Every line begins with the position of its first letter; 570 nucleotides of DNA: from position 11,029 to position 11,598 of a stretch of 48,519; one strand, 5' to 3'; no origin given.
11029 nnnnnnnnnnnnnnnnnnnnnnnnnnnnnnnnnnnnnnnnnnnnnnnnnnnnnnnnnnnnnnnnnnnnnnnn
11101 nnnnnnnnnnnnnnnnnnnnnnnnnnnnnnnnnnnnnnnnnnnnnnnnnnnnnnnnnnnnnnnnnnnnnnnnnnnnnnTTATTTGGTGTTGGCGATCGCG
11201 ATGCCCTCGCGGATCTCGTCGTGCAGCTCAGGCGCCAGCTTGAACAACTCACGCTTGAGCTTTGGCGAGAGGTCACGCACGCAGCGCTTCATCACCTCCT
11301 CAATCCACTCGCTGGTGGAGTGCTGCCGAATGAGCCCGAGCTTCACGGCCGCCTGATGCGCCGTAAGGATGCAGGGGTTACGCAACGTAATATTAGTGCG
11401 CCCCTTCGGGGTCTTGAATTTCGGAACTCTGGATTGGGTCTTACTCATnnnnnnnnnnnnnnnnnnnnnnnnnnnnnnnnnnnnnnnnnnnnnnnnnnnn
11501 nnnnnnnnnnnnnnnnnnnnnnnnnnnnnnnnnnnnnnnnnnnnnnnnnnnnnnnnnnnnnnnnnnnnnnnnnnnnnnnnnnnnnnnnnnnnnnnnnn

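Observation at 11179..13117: Divergent ribbon-helix-helix pair with three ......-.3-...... operators: candidate lysis-lysogeny switch not built on CI/Cro HTH proteins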

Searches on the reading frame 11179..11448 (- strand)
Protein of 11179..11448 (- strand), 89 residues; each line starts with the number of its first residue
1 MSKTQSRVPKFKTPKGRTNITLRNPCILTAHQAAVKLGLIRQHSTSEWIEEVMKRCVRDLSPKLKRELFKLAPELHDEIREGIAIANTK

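Call 4: search_protein_families(library=pfam, proteins=[window:11179-11448:-], max_evalue=1)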
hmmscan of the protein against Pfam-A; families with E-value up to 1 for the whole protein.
window:11179-11448:- (89 aa): 3 families
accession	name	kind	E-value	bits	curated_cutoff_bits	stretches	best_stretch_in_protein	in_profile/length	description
PF10807.14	DUF2541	-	0.16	12.3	28.2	1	40-60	79-99/116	Domain of unknown function (DUF2541)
PF07313.18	AmiA-like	-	0.18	11.7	27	1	40-75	72-107/202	N-acetylmuramoyl-L-alanine amidase-like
PF20307.4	divDNAB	-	0.22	10.6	26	1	17-68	234-285/356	Divergent DnaB-like ATPase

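Call 8: search_protein_families(library=phrogs, proteins=[window:11179-11448:-], max_evalue=1)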
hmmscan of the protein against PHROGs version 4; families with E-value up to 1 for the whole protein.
window:11179-11448:- (89 aa): 1 family
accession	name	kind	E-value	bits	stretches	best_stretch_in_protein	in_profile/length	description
phrog_17700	-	unknown function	0.026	15.5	1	54-74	23-43/50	-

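Call 10: search_solved_structures(query=window:11179-11448:-, max_evalue=10)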
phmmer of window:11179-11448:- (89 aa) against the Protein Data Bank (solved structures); distinct sequences matched with E-value up to 10: 16.
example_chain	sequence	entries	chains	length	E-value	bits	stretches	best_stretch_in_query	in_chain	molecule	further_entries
2jkr_B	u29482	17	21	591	0.021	18.5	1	32-77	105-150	AP-2 COMPLEX SUBUNIT BETA-1 | AP-2 complex subunit beta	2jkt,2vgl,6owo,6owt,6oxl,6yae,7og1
2xa7_B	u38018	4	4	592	0.021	18.5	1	32-77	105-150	AP-2 COMPLEX SUBUNIT BETA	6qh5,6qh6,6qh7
7oho_BBB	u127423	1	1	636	0.029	18.1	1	32-77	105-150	AP-2 complex subunit beta,F-BAR domain only protein 2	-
4uqi_B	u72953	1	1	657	0.033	17.9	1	32-77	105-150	AP-2 COMPLEX SUBUNIT BETA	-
9pwb_B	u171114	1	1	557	0.035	17.8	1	32-77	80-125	AP-2 complex subunit beta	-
6uri_B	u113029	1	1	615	0.043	17.5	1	32-77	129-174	AP-2 complex subunit beta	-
7rdr_A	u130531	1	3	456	0.046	17.4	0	44-66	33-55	Circular tendon repeat protein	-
1w63_B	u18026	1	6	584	0.12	16.1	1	32-77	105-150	ADAPTER-RELATED PROTEIN COMPLEX 1 BETA 1 SUBUNIT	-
6cri_B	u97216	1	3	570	0.14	15.9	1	32-77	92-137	AP-1 complex subunit beta-1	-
6yaf_B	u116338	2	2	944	0.14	15.9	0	32-77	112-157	AP-2 complex subunit beta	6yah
7r4h_B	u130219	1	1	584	0.15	15.8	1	32-77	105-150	AP-1 complex subunit beta-1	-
6cm9_B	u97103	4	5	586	0.15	15.8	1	32-77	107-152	AP-1 complex subunit beta-1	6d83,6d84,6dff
4hmy_B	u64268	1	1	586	0.16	15.7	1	32-77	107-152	AP-1 complex subunit beta-1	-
4p6z_B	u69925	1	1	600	0.18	15.5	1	32-77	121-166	AP-1 complex subunit beta-1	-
8d4d_B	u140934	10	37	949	0.52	14.1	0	32-77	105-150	AP-1 complex subunit beta-1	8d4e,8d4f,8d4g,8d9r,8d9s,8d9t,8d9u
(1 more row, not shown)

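Call 13: find_homologous_proteins(query=window:11179-11448:-, max_evalue=0.01)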
Query window:11179-11448:- (89 aa): 2 proteins with E <= 0.01 among 2 candidates.
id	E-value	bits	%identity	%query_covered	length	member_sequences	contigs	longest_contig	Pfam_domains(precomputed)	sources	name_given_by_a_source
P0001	1.1e-51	190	100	100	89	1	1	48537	-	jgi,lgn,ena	-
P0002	4.4e-33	131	66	100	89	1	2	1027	-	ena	-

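Call 17: find_encoding_contigs(protein=P0002, flank=10000)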
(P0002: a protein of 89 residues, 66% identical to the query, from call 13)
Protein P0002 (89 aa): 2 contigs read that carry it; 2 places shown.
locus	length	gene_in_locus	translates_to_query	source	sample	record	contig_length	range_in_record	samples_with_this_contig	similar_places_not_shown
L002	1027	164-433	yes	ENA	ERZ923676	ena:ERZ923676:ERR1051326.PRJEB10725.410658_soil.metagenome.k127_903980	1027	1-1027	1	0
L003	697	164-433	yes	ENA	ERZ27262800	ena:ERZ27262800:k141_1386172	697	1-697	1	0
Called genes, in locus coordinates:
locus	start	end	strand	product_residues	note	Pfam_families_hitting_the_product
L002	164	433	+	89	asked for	-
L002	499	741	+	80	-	-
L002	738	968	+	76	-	-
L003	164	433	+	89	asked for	-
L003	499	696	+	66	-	?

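Call 32: search_solved_structures(query=A3, max_evalue=10, show_alignments=3)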
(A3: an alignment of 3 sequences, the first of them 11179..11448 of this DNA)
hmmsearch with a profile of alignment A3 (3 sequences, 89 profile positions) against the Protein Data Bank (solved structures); distinct sequences matched with E-value up to 10: 5.
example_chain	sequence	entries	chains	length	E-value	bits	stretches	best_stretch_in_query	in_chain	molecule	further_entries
5le2_A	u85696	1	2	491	0.78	13.4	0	45-83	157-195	DDD_D12_15_D12_15_D12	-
7rdr_A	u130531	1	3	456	1.4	12.6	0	44-65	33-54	Circular tendon repeat protein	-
6xss_A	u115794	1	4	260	1.8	12.2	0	45-81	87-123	C4_nat_HFuse-7900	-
6n4n_C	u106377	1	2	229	2.6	11.7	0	52-81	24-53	Rosetta-designed danoprevir/NS3a complex reader 2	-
8v3b_a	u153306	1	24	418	8.2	10.1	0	61-81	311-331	O43_129_+4 component B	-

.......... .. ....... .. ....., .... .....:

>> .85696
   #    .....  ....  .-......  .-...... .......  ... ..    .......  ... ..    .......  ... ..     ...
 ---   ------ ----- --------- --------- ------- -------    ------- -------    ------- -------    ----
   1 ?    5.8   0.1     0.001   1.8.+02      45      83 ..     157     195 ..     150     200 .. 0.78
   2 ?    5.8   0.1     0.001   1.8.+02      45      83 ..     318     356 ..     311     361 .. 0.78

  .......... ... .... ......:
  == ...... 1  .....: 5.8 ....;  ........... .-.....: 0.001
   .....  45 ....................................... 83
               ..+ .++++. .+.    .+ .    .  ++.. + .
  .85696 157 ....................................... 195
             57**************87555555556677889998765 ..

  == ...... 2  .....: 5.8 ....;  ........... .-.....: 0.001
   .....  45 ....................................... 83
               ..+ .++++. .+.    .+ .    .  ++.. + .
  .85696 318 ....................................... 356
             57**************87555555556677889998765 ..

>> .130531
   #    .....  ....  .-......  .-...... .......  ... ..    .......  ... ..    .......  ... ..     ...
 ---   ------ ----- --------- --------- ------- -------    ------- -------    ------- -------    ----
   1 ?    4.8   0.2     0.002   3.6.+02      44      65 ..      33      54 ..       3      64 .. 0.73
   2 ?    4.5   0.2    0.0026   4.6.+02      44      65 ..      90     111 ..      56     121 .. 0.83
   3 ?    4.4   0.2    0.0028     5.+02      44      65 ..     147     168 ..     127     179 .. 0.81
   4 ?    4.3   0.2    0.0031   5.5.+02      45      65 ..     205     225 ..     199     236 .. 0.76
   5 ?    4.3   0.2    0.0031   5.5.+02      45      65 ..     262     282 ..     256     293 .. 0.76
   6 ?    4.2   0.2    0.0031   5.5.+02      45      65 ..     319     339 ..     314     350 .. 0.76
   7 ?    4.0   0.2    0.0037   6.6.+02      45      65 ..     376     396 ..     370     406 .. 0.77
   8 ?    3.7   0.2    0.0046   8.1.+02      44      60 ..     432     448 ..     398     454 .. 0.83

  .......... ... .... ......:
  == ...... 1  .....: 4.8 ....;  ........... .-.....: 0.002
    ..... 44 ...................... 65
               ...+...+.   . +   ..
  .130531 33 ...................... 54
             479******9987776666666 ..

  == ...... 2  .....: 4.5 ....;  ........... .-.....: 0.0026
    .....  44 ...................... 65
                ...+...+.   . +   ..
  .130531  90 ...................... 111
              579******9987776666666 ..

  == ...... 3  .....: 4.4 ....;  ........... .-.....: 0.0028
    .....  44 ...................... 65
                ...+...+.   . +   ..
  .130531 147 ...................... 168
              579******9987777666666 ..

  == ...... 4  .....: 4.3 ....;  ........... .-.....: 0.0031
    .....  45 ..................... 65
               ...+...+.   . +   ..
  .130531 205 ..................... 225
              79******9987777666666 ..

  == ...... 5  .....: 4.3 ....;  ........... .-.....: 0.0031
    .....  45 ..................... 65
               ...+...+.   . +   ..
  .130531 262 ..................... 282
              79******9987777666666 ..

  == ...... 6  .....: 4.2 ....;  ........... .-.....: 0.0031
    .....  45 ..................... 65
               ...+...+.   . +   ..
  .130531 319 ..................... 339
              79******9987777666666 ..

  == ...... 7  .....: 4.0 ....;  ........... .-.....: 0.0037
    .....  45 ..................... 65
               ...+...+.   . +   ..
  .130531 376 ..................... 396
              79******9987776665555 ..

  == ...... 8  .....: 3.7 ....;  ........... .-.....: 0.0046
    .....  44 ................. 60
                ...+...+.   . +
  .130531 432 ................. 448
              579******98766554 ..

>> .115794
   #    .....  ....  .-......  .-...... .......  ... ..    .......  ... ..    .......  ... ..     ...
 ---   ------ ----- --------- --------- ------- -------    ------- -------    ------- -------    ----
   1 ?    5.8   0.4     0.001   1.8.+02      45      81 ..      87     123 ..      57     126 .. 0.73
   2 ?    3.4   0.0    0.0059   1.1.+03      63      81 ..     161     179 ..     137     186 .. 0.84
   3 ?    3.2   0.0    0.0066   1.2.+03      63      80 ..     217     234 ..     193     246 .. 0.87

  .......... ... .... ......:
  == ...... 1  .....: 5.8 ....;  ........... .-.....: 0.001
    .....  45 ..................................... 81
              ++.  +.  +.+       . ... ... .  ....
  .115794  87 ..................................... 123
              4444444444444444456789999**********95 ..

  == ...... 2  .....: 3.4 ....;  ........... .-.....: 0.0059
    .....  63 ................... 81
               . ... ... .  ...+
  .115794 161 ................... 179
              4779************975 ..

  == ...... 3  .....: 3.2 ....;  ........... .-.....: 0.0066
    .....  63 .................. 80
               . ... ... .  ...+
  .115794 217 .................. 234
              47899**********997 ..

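Call 49: search_protein_families(library=pfam, proteins=[P0002], max_evalue=1)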
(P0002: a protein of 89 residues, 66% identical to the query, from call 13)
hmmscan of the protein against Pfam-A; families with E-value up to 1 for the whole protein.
P0002 (89 aa): 0 families

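Call 56: predict_structure(alignment_id=A5)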
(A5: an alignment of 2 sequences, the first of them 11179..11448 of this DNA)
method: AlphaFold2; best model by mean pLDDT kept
length: 89 residues; sequences in the alignment: 2
mean_pLDDT: 58.0   pTM: 0.34
mean pLDDT of the five models: 58.0, 56.6, 56.0, 54.0, 53.3
residues with pLDDT >= 90: 0; 70-90: 4; 50-70: 67; < 50: 18
segments of 3 or more residues with pLDDT < 50: 1-5, 7-12, 14-17
pLDDT, mean of each block of 10 residues (from residue 1): 43 48 61 69 63 64 65 57 53
secondary structure, 60 per line:
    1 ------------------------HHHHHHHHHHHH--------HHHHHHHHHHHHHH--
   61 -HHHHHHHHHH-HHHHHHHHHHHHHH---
elements in order: H25-36 H45-58 H62-71 H73-86
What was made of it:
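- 11179..11448 (-): L gene: 89-aa probable RHH protein and first gene of the leftward early operon (the position of Cro/Cox/Apl). The AlphaFold model is weak (pLDDT 58) with helices at 25-36 and 45-58 (call 56).
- The L model is of low confidence (call 56), and both models are monomers, which cannot show the inter-chain ribbon.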

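Call 103: search_protein_families(library=pfam, alignment_id=A9, max_evalue=1)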
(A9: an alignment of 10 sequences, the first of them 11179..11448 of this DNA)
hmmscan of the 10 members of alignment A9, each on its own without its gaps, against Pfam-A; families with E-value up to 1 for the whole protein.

A. member 1, window:11179-11448:- (89 aa): 3 families
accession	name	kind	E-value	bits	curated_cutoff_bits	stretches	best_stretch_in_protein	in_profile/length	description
PF10807.14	DUF2541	-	0.16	12.3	28.2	1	40-60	79-99/116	Domain of unknown function (DUF2541)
PF07313.18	AmiA-like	-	0.18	11.7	27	1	40-75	72-107/202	N-acetylmuramoyl-L-alanine amidase-like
PF20307.4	divDNAB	-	0.22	10.6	26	1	17-68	234-285/356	Divergent DnaB-like ATPase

B. families by the number of members that match (of 10 scanned): 8 families
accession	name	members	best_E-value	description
PF05167.17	DUF711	1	0.022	Uncharacterised ACR (DUF711)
PF07878.17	RHH_5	1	0.13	CopG-like RHH_1 or ribbon-helix-helix domain, RHH_5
PF08827.16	DUF1805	1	0.14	Domain of unknown function (DUF1805)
PF10807.14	DUF2541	1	0.16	Domain of unknown function (DUF2541)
PF07313.18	AmiA-like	1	0.18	N-acetylmuramoyl-L-alanine amidase-like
PF24313.1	Paratox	1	0.2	Paratox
PF20307.4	divDNAB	1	0.22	Divergent DnaB-like ATPase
PF24051.1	DUF7355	1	0.27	Domain of unknown function (DUF7355)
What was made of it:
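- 11179..11448 (-): There is no Pfam hit (calls 4, 103).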

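Call 104: search_solved_structures(query=A9, max_evalue=10, show_alignments=3)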
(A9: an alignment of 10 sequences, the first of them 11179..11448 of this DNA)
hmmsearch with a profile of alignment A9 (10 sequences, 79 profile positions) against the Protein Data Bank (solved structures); distinct sequences matched with E-value up to 10: 15.
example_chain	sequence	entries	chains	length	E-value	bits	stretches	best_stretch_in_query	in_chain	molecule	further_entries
2llw_A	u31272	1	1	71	0.15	15.1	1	11-41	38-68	Heat shock protein STI1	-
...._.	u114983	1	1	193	0.2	14.8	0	28-51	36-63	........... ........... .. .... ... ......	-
1ais_B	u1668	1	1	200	0.24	14.5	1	31-53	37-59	PROTEIN (TRANSCRIPTION INITIATION FACTOR IIB)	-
1d3u_B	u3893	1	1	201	0.24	14.5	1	31-53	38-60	TRANSCRIPTION INITIATION FACTOR IIB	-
1ex4_A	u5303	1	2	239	1.1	12.4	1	27-71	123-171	INTEGRASE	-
9rmx_A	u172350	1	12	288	1.5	11.9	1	27-71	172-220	Integrase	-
1bis_A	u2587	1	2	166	1.5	11.9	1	27-58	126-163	HIV-1 INTEGRASE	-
4tsx_A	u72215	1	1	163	1.5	11.9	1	26-57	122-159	Integrase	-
8w34_A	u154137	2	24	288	1.5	11.9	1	27-71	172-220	Integrase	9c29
8usy_A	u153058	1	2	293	1.5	11.9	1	27-71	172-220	Integrase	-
8v0z_A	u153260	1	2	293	1.6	11.9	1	27-71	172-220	Integrase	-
8v9c_A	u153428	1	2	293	1.6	11.9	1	27-71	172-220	Integrase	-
8w09_A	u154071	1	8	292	1.6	11.9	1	27-71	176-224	Integrase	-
2pby_A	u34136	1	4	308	1.8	11.7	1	33-63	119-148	Glutaminase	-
6a51_A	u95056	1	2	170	1.9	11.6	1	14-38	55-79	CheQ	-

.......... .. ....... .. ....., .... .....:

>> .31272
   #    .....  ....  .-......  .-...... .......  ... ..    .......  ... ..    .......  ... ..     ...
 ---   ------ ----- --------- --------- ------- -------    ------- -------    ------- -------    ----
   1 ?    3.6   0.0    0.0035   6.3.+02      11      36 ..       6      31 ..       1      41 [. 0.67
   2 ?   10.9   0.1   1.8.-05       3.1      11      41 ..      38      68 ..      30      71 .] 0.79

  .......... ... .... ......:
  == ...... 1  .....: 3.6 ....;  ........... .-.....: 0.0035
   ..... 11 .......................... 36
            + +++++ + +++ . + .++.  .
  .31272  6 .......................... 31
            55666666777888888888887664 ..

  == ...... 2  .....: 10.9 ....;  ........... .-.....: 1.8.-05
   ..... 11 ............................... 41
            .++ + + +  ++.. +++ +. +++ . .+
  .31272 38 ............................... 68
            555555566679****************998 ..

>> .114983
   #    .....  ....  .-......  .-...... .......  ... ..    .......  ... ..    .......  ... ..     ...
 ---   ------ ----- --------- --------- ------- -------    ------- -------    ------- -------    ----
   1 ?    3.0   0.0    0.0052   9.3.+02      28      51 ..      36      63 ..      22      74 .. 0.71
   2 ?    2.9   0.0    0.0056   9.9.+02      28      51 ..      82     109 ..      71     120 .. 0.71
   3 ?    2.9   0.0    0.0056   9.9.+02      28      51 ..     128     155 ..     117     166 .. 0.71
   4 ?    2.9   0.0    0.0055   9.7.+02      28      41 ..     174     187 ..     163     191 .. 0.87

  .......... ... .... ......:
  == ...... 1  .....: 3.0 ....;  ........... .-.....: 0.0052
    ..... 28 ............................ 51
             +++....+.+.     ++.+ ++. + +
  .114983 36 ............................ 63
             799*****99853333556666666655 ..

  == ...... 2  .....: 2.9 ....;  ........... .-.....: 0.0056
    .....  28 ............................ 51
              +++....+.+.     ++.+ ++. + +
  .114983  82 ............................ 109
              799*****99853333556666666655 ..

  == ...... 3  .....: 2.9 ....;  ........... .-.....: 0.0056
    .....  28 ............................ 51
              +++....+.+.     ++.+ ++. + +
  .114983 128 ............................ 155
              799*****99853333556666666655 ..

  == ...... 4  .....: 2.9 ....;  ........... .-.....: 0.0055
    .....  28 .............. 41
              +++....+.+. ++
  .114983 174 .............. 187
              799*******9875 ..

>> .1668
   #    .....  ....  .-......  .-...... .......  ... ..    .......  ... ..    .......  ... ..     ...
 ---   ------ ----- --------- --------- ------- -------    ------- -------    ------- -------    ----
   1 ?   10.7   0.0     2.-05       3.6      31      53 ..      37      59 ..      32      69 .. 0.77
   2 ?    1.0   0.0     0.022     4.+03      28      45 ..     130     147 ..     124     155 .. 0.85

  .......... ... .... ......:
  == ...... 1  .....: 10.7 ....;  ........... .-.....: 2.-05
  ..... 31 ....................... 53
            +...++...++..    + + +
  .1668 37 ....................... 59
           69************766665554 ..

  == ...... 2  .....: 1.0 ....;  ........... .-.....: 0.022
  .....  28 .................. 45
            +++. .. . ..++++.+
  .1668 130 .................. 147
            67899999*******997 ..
